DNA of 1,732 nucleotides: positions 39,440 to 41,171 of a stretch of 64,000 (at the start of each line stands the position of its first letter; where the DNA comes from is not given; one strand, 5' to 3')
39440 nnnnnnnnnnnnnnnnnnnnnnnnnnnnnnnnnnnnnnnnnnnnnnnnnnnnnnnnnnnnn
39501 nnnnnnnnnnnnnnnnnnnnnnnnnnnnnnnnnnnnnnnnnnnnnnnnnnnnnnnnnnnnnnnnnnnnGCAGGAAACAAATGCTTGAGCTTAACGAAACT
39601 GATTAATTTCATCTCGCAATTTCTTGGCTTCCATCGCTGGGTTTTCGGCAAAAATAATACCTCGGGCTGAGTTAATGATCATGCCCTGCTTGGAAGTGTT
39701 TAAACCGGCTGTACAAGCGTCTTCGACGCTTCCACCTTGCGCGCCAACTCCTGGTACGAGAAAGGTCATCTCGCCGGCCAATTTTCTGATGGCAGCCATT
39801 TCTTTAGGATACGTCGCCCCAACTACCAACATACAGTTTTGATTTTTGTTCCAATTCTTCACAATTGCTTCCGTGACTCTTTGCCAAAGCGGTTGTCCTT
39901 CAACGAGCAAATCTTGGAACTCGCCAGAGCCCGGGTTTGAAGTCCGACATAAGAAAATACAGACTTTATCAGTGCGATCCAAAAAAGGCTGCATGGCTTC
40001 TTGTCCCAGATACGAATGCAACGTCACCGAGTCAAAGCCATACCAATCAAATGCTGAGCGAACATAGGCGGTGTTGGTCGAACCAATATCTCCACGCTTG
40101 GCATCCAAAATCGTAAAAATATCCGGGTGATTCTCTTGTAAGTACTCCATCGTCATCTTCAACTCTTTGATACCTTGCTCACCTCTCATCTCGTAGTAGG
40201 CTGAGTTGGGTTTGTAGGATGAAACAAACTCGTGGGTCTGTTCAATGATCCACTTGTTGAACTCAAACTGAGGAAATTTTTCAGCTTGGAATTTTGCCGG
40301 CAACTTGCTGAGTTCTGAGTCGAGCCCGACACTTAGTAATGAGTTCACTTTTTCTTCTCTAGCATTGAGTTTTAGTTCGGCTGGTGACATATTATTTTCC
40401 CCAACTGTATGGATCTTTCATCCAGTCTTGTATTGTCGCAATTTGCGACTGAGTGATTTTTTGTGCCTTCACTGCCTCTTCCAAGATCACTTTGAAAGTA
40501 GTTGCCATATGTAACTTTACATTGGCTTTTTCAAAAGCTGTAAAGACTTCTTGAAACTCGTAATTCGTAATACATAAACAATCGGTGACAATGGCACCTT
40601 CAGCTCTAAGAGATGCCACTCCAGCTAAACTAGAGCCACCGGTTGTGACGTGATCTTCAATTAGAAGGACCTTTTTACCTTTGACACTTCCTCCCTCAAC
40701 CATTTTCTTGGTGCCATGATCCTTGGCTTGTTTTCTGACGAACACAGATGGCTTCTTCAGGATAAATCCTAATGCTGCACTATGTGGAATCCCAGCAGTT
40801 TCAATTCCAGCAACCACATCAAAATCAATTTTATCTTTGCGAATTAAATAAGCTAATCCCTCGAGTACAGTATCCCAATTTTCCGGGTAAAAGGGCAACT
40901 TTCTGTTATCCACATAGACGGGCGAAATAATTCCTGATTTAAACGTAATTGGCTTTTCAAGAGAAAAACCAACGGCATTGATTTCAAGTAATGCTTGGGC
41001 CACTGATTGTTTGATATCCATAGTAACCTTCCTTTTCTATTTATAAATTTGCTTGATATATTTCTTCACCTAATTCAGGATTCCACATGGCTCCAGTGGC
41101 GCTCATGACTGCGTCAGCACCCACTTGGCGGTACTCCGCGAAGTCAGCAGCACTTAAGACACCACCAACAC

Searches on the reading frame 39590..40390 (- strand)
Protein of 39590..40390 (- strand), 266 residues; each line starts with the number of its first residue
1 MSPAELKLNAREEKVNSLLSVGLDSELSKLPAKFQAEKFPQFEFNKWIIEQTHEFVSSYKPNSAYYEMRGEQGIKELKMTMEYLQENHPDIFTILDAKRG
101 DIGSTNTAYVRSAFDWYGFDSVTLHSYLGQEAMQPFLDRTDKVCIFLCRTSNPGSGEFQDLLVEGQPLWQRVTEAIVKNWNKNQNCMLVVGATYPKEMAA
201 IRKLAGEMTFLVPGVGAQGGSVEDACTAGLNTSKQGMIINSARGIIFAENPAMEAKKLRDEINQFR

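Call 30: search_protein_families(library=pfam, proteins=[window:39590-40390:-], max_evalue=0.00001)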
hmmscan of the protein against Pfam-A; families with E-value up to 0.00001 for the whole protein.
window:39590-40390:- (266 aa): 1 family
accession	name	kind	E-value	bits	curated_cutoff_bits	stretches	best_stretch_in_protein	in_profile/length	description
PF00215.30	OMPdecase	-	1.3e-25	91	27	1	42-257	13-220/221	Orotidine 5'-phosphate decarboxylase / HUMPS family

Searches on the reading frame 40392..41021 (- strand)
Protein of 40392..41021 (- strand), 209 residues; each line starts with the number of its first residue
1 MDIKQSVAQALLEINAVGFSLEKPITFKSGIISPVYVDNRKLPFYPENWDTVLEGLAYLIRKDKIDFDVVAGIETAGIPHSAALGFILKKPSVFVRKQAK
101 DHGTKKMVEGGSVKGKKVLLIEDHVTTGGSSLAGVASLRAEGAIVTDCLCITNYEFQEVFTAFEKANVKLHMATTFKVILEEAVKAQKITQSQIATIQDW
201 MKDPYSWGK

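Call 30: search_protein_families(library=pfam, proteins=[window:40392-41021:-], max_evalue=0.00001)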
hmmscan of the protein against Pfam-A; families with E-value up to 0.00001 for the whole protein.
window:40392-41021:- (209 aa): 1 family
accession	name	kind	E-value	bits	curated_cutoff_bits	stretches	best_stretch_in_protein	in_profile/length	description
PF00156.33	Pribosyltran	-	9.7e-10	38.4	26.3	1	54-143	16-115/158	Phosphoribosyl transferase domain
